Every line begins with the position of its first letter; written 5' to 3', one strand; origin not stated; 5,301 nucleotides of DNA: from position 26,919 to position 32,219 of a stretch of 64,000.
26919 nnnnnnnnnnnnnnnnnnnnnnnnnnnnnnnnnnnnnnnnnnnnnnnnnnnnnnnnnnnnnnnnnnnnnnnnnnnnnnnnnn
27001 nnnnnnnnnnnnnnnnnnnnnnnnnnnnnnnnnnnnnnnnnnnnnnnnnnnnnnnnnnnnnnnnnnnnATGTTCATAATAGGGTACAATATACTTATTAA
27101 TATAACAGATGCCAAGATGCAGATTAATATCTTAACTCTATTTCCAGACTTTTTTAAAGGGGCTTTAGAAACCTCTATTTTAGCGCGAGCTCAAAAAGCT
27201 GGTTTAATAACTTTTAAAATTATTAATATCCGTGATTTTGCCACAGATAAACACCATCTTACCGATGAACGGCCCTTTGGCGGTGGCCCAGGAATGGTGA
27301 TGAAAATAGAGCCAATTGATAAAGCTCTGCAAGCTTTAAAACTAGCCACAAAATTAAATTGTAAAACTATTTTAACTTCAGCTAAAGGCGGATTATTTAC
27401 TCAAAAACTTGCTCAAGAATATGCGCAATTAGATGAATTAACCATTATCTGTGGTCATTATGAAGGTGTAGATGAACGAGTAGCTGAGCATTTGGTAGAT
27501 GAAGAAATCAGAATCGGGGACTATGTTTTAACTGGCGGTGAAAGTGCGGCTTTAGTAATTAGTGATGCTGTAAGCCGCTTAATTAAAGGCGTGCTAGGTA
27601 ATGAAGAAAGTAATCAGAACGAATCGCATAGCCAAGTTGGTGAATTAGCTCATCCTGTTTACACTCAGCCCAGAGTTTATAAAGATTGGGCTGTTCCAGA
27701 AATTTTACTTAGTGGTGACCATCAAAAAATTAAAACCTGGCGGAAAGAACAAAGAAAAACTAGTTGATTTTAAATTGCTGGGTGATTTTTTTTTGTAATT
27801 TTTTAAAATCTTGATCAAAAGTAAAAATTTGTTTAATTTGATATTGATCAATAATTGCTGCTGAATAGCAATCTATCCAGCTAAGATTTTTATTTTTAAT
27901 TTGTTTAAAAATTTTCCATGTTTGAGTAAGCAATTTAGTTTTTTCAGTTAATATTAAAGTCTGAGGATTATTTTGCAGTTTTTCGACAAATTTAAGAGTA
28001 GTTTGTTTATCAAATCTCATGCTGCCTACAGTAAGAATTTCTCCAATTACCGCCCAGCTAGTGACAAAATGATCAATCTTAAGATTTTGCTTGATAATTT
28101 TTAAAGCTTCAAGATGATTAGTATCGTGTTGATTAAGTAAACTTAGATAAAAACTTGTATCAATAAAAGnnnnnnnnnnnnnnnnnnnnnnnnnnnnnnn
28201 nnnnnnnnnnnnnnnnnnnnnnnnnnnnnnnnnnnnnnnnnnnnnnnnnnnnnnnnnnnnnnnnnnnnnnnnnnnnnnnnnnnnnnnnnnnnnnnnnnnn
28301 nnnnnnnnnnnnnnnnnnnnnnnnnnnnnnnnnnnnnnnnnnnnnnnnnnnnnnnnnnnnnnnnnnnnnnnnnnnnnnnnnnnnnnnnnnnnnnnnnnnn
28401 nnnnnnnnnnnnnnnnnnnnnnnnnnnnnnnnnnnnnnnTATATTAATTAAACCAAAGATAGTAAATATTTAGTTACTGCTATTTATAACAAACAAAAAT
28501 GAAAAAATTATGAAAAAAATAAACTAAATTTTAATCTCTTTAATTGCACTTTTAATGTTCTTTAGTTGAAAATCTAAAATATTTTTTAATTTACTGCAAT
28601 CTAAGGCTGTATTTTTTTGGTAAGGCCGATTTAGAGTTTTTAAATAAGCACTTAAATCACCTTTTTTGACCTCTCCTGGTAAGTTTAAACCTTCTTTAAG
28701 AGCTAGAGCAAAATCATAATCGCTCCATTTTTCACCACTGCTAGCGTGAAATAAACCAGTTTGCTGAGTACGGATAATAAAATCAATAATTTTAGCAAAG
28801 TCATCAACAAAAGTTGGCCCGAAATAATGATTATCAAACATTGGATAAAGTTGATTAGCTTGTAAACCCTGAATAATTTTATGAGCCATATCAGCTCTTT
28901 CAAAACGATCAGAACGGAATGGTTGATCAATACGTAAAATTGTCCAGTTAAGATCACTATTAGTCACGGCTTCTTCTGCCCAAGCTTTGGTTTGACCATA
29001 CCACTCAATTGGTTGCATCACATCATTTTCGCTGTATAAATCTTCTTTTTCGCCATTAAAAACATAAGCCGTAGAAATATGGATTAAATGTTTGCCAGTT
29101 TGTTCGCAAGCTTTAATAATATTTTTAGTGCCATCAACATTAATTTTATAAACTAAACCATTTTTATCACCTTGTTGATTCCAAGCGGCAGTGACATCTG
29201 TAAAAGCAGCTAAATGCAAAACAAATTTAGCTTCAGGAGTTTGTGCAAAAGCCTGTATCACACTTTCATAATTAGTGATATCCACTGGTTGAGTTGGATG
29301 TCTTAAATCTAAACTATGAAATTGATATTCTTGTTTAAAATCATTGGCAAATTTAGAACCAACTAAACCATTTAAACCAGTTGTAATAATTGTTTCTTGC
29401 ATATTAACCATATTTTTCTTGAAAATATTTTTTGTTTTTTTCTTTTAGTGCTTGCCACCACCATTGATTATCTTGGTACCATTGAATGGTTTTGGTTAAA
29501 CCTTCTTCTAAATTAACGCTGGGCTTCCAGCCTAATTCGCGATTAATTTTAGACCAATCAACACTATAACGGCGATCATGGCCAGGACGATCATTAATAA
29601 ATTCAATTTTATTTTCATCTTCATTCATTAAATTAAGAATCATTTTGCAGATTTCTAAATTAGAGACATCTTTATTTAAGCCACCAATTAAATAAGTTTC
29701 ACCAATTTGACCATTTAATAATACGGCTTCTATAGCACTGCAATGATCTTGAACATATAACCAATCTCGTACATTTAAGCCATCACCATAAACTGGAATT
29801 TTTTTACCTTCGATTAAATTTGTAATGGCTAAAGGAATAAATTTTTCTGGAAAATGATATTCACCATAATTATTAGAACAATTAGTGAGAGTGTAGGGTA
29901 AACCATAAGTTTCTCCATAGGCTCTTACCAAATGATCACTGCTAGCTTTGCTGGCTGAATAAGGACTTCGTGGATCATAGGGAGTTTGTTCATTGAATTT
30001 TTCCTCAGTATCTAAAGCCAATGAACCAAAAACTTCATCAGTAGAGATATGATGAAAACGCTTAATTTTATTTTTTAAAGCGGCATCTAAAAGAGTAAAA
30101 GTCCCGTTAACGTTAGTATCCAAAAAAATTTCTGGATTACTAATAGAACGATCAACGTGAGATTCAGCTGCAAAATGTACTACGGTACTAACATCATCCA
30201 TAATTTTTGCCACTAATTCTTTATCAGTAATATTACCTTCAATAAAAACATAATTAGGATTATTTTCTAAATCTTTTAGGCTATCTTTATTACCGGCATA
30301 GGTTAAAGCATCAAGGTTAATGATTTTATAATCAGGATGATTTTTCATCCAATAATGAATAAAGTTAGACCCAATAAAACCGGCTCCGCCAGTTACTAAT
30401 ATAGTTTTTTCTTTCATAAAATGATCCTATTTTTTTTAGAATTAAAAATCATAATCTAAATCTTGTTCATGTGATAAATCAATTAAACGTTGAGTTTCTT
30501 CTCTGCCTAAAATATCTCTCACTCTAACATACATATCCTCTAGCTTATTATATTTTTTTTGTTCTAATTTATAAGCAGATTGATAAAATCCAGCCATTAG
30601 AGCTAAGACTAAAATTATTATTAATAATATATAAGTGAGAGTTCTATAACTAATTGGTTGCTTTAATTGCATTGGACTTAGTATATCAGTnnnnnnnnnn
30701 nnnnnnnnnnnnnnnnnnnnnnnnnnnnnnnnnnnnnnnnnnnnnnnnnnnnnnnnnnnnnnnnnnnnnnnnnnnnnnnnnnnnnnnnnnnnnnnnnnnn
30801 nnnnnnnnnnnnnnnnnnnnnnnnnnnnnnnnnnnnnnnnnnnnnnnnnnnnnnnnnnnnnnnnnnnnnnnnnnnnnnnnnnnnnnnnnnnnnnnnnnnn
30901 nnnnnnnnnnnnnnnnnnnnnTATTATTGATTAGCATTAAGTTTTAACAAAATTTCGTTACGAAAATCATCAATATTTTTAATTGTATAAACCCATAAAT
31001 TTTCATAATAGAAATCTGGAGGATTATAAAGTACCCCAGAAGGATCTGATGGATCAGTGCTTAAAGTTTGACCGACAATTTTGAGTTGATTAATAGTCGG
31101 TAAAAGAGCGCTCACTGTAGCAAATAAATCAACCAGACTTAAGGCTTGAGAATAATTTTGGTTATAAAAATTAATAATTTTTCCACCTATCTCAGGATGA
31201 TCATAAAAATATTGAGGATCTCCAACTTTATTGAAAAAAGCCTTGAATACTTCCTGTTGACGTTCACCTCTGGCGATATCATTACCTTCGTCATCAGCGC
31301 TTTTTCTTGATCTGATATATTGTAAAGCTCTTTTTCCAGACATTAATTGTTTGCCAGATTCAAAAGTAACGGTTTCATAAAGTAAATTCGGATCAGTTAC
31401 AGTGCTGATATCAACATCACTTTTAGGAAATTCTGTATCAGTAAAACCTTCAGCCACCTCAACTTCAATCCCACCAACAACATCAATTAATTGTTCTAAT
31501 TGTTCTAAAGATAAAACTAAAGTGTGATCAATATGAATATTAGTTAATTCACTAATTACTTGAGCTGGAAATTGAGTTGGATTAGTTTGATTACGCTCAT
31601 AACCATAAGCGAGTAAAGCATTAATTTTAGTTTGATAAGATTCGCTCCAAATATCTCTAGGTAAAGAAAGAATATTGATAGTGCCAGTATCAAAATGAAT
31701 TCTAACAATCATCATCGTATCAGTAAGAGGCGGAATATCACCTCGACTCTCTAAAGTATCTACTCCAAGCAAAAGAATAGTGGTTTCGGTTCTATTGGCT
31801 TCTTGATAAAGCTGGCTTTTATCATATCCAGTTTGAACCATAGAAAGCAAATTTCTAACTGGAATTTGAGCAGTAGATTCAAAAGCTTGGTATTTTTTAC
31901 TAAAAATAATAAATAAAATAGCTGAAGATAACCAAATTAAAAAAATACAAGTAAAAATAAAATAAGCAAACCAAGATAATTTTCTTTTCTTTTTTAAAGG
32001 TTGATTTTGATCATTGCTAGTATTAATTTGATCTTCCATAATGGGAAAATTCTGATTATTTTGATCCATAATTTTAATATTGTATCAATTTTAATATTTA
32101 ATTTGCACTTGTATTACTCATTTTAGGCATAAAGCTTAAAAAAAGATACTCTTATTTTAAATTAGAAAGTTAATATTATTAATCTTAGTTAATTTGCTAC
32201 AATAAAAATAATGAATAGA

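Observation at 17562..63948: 46-kb hyper-dense glycosylation island carrying ~16 polytopic GT-C-like membrane proteins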

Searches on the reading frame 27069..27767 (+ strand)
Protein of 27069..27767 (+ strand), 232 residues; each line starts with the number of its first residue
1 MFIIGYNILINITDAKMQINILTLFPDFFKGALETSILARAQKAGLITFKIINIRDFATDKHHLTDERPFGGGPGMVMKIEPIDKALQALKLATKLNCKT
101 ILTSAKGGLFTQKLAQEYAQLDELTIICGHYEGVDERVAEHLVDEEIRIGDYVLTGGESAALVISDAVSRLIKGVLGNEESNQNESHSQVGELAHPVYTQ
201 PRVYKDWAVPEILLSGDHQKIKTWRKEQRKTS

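Call 5: search_protein_families(library=pfam, proteins=[window:27069-27767:+], max_evalue=0.01)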
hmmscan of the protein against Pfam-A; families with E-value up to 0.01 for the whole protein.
window:27069-27767:+ (232 aa): 1 family
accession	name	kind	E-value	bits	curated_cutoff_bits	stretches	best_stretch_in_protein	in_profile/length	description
PF01746.26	tRNA_m1G_MT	-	1.1e-52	179.1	27.3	1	39-229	2-186/195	tRNA (Guanine-1)-methyltransferase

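Call 14: find_encoding_contigs(protein=window:27069-27767:+, flank=10000, max_places=6)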
Protein window:27069-27767:+ (232 aa): no gene with exactly this product is on record in the collection.

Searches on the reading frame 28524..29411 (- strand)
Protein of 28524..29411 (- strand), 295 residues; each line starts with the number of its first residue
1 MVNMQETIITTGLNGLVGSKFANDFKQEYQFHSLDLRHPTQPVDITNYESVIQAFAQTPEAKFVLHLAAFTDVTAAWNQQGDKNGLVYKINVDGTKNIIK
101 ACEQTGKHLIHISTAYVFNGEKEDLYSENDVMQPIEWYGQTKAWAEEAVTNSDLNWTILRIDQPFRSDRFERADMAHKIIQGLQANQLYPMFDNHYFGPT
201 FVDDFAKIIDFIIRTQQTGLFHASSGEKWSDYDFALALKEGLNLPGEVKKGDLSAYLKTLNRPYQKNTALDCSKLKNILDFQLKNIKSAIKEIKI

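Call 6: search_protein_families(library=pfam, proteins=[window:28524-29411:-], max_evalue=0.01)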
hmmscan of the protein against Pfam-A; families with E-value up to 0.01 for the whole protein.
window:28524-29411:- (295 aa): 7 families
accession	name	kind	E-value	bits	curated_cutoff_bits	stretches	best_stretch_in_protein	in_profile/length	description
PF04321.23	RmlD_sub_bind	-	6.1e-47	160.5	27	1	7-293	2-281/287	RmlD substrate binding domain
PF01370.27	Epimerase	-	9.1e-18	65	20.9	1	9-216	2-228/240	NAD dependent epimerase/dehydratase family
PF16363.11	GDP_Man_Dehyd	-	6.6e-13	49.2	27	1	41-284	57-322/332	GDP-mannose 4,6 dehydratase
PF01073.25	3Beta_HSD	-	3.5e-11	43.1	22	1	33-152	43-160/280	3-beta hydroxysteroid dehydrogenase/isomerase family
PF07993.18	NAD_binding_4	-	3.6e-09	36.6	20.1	1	61-162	89-205/258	Male sterility protein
PF13460.12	NAD_binding_10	-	8.8e-09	35.9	27.2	1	72-161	63-143/184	NAD(P)H-binding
PF02719.21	Polysacc_synt_2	-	6.3e-06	26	20.2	1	24-151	42-151/293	Polysaccharide biosynthesis protein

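Call 50: search_protein_families(library=ncbifam, proteins=[window:28524-29411:-], max_evalue=0.00001)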
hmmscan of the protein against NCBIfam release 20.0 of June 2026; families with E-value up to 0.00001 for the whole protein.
window:28524-29411:- (295 aa): 10 families
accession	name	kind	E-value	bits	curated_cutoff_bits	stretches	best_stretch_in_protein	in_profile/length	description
TIGR01214.1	rmlD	equivalog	1.8e-38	132.3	224.05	1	8-292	2-280/285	dTDP-4-dehydrorhamnose reductase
NF007440.0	PRK09987.1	equivalog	5.9e-17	61.9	308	1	8-291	3-287/299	dTDP-4-dehydrorhamnose reductase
TIGR02197.1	heptose_epim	equivalog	3.8e-13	49.3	274.6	1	8-291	1-307/316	ADP-glyceromanno-heptose 6-epimerase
TIGR01179.1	galE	equivalog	2.1e-11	43.2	262.3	1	44-154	55-166/332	UDP-glucose 4-epimerase GalE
NF042423.1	oxyalk_red_Shew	equivalog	9.9e-10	38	580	1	43-153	56-160/331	2-alkyl-3-oxoalkanoate reductase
TIGR01746.1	Thioester-redct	subfamily_domain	1.9e-08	33.9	213.35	1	89-244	110-284/371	thioester reductase domain-containing protein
NF043036.1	ErythonDh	equivalog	6e-08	32.2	325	1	35-149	51-160/321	D-erythronate dehydrogenase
NF005539.0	PRK07201.1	equivalog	1.5e-07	30.6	549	1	54-160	71-173/657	SDR family oxidoreductase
TIGR02622.1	CDP_4_6_dhtase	equivalog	1.2e-06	27.9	278.45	1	38-149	56-165/352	CDP-glucose 4,6-dehydratase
TIGR01777.1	yfcH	hypoth_equivalog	5e-06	26.3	207.35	0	8-242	1-241/292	TIGR01777 family oxidoreductase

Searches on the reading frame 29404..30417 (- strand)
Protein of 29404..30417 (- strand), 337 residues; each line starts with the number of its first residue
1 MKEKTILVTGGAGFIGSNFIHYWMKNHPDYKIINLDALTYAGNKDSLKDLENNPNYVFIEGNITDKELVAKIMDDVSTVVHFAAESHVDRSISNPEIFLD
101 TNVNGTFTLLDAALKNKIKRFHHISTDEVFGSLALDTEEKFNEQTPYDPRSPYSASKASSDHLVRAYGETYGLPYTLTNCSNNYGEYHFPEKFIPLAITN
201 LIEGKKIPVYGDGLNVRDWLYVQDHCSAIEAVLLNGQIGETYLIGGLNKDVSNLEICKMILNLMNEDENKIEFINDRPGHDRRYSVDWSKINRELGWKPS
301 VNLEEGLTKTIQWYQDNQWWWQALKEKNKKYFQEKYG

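Call 6: search_protein_families(library=pfam, proteins=[window:29404-30417:-], max_evalue=0.01)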
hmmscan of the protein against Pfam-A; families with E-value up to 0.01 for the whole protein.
window:29404-30417:- (337 aa): 9 families
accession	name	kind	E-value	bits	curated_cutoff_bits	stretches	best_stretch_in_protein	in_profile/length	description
PF16363.11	GDP_Man_Dehyd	-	2.9e-84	283.8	27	1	7-310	1-332/332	GDP-mannose 4,6 dehydratase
PF01370.27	Epimerase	-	1.2e-68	231.6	20.9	1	6-245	1-240/240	NAD dependent epimerase/dehydratase family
PF01073.25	3Beta_HSD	-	1.9e-22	80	22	1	7-224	1-220/280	3-beta hydroxysteroid dehydrogenase/isomerase family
PF02719.21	Polysacc_synt_2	-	9.5e-18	64.8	20.2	1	6-128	1-130/293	Polysaccharide biosynthesis protein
PF07993.18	NAD_binding_4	-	6.2e-17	62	20.1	1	8-182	1-206/258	Male sterility protein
PF04321.23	RmlD_sub_bind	-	3.5e-14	53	27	1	5-171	2-143/287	RmlD substrate binding domain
PF13460.12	NAD_binding_10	-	1.4e-08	35.3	27.2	1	39-176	24-139/184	NAD(P)H-binding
PF05368.20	NmrA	-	2.1e-08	34.5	27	1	3-252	2-222/298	NmrA-like family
PF00106.31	adh_short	-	0.00025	21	26.6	0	4-77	1-72/195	short chain dehydrogenase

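Call 50: search_protein_families(library=ncbifam, proteins=[window:29404-30417:-], max_evalue=0.00001)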
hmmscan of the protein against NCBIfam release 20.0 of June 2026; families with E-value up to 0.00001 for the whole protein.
window:29404-30417:- (337 aa): 27 families (the best 25 are shown)
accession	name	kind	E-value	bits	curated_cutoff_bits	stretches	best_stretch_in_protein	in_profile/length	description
TIGR01181.1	dTDP_gluc_dehyt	equivalog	4.6e-149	495.8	365.1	1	6-324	2-321/321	dTDP-glucose 4,6-dehydratase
NF007490.0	PRK10084.1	subfamily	9.8e-115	383.4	649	1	6-330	3-350/361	dTDP-glucose 4,6-dehydratase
NF007582.0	PRK10217.1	equivalog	4.5e-108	361.5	698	1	4-327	2-344/355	dTDP-glucose 4,6-dehydratase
TIGR04180.1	EDH_00030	hypoth_equivalog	2.4e-41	141.7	475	1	6-301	1-296/297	NAD-dependent 4,6-dehydratase LegB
TIGR01179.1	galE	equivalog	1.6e-38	132.3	262.3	1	6-317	2-328/332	UDP-glucose 4-epimerase GalE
TIGR02622.1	CDP_4_6_dhtase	equivalog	3.2e-24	85.7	278.45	1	2-318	3-334/352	CDP-glucose 4,6-dehydratase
TIGR02197.1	heptose_epim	equivalog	2.5e-23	82.7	274.6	1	6-316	1-315/316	ADP-glyceromanno-heptose 6-epimerase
NF007956.0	PRK10675.1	subfamily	2.6e-22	79.4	394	1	6-161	3-157/338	UDP-glucose 4-epimerase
TIGR03466.1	HpnA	hypoth_equivalog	4.8e-22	78.3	367.65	1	5-260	2-242/327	hopanoid-associated sugar epimerase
TIGR01472.1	gmd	equivalog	5.1e-20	72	415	1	6-264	3-268/342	GDP-mannose 4,6-dehydratase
NF011728.1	PRK15181.1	equivalog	5e-19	68.5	760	1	4-317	16-340/348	Vi polysaccharide biosynthesis UDP-N-acetylglucosaminuronic acid C-4 epimerase TviC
TIGR03589.1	PseB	equivalog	1.2e-18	67.1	407.75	1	2-137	3-136/324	UDP-N-acetylglucosamine 4,6-dehydratase (inverting)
NF008872.0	PRK11908.1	equivalog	3.8e-17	62.4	294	1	4-267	2-274/349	bifunctional UDP-4-keto-pentose/UDP-xylose synthase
NF047922.1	GDPFucSynFcl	equivalog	9.4e-15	54.8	500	1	93-318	72-305/308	GDP-L-fucose synthase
NF052578.1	StrlDmthSdmBMthl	equivalog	1.3e-14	54.7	600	1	5-252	2-235/328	sterol demethylase protein SdmB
TIGR01214.1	rmlD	equivalog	5.4e-11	42.1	224.05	1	5-265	1-227/285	dTDP-4-dehydrorhamnose reductase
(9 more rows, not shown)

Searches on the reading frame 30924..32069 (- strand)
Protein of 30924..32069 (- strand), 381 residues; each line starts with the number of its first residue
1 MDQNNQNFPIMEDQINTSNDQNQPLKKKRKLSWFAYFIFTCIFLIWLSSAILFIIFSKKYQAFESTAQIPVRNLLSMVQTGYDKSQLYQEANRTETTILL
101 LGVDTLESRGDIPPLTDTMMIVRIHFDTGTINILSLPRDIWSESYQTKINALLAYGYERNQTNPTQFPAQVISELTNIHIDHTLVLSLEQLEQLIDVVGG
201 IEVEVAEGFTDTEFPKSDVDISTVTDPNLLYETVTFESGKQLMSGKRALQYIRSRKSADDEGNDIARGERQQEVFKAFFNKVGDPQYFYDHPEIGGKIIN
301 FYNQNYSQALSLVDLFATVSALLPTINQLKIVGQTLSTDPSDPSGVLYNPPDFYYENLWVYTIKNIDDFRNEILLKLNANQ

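Call 6: search_protein_families(library=pfam, proteins=[window:30924-32069:-], max_evalue=0.01)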
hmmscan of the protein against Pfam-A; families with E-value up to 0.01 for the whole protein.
window:30924-32069:- (381 aa): 1 family
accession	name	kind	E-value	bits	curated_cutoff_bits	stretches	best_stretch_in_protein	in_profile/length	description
PF03816.19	LytR_cpsA_psr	-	1.9e-29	103.2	24.6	1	116-282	2-148/150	LytR_cpsA_psr family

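Call 50: search_protein_families(library=ncbifam, proteins=[window:30924-32069:-], max_evalue=0.00001)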
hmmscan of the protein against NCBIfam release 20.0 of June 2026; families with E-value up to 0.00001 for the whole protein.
window:30924-32069:- (381 aa): 4 families
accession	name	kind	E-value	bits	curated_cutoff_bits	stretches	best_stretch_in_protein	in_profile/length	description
TIGR00350.1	lytR_cpsA_psr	domain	6.4e-24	84.9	62.3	1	115-282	2-150/152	LCP family glycopolymer transferase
NF006897.1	PRK09379.1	equivalog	9.9e-17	61.1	441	1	45-220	6-180/298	polyisoprenyl-teichoic acid--peptidoglycan teichoic acid transferase TagU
NF047591.1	ligase_LytR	equivalog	2.5e-16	59.9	450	1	78-282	38-235/336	glycopolymer--peptidoglycan transferase LytR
NF051849.1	LCP_trans_Cps2A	equivalog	4.4e-08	32.8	650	1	171-288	294-391/477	LCP family glycopolymer transferase CpsA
